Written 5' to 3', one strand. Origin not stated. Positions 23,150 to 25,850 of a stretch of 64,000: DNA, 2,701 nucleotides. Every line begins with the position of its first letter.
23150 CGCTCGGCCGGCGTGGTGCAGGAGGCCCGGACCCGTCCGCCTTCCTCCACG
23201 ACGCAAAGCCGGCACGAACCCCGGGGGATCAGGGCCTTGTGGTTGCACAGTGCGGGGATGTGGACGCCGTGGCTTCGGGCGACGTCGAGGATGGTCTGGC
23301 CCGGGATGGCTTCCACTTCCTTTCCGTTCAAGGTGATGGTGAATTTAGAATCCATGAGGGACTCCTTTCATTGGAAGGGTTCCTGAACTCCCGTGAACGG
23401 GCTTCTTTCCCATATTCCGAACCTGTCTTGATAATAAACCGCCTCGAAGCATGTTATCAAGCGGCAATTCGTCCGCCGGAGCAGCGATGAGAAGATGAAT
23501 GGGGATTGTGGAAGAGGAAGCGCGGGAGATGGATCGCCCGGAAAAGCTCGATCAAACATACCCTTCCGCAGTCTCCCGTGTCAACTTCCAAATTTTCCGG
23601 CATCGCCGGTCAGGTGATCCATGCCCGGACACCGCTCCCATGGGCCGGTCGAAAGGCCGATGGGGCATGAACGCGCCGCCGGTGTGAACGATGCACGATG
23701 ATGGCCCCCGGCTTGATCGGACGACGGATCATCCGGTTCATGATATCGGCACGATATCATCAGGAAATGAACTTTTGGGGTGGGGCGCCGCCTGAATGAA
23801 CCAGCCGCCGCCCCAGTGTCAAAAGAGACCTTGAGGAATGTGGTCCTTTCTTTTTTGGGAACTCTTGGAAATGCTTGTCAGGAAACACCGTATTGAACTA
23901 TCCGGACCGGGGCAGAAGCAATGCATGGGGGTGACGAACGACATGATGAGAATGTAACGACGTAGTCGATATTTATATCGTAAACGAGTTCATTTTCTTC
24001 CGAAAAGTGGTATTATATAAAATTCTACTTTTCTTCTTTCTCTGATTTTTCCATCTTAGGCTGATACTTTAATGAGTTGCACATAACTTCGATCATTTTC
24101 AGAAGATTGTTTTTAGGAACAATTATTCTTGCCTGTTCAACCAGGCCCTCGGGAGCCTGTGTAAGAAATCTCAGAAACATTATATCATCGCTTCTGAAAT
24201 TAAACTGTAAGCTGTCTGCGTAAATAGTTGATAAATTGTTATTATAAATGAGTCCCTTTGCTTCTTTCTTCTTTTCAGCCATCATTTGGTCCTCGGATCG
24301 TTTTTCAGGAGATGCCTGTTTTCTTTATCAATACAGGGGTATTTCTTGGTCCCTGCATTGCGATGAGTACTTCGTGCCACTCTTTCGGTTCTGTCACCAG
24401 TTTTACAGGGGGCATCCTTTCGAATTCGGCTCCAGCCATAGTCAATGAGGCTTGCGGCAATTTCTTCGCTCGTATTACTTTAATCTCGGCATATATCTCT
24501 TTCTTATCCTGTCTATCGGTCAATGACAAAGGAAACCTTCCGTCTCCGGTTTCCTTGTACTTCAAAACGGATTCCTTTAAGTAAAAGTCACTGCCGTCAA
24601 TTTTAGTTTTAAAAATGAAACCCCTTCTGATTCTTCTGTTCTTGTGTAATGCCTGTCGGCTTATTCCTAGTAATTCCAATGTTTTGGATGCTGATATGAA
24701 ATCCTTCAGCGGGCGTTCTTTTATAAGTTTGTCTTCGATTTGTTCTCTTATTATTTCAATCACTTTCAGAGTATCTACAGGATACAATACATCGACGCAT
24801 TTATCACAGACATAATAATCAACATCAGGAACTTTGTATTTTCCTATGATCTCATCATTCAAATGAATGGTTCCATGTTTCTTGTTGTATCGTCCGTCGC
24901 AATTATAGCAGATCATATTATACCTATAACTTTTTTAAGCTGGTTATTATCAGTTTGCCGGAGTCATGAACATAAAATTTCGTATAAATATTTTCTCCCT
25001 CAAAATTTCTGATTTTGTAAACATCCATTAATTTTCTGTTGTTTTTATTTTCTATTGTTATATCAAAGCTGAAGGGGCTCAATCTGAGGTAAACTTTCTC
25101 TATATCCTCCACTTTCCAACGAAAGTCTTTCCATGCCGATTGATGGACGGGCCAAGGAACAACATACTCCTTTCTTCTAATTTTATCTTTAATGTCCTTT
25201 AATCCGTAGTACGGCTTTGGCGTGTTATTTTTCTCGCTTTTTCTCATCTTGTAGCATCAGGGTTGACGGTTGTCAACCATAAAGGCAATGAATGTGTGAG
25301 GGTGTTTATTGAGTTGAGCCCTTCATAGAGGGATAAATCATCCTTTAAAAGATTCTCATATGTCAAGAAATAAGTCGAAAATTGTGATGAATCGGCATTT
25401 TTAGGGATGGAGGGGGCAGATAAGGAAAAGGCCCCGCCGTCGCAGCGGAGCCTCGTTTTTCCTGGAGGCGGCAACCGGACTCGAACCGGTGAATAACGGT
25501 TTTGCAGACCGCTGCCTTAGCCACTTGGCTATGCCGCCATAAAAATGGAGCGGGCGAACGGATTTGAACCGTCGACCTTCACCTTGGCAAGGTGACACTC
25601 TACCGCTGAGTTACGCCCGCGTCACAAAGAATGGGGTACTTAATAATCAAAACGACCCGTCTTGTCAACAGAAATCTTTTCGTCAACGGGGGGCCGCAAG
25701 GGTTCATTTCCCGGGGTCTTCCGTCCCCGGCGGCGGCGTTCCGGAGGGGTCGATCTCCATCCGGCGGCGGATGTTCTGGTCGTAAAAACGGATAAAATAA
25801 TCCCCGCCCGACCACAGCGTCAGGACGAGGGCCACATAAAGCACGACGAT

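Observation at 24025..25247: Tripartite MqsR-like toxin / extended MqsA-like antitoxin / 86-aa DUF3467-like protein: candidate non-canonical toxin-antitoxin-chaperone module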

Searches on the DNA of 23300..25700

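Call 107: search_rna_families(source=window, start=23300, end=25700, threshold=evalue, max_evalue=0.1)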
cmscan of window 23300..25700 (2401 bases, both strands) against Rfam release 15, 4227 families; matches with E-value up to 0.1: 3.
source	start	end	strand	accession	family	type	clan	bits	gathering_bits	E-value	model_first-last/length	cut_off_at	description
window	25549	25620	-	RF00005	tRNA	Gene; tRNA;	CL00001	70.6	29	8.1e-15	1-71/71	no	tRNA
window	25466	25538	-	RF00005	tRNA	Gene; tRNA;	CL00001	67.2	29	6.8e-14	1-71/71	no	tRNA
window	25465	25538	+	RF04354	Plastid-ycf2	Cis-reg;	-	25.2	65.7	0.028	1-75/75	no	Plastid-ycf2 5UTR RNA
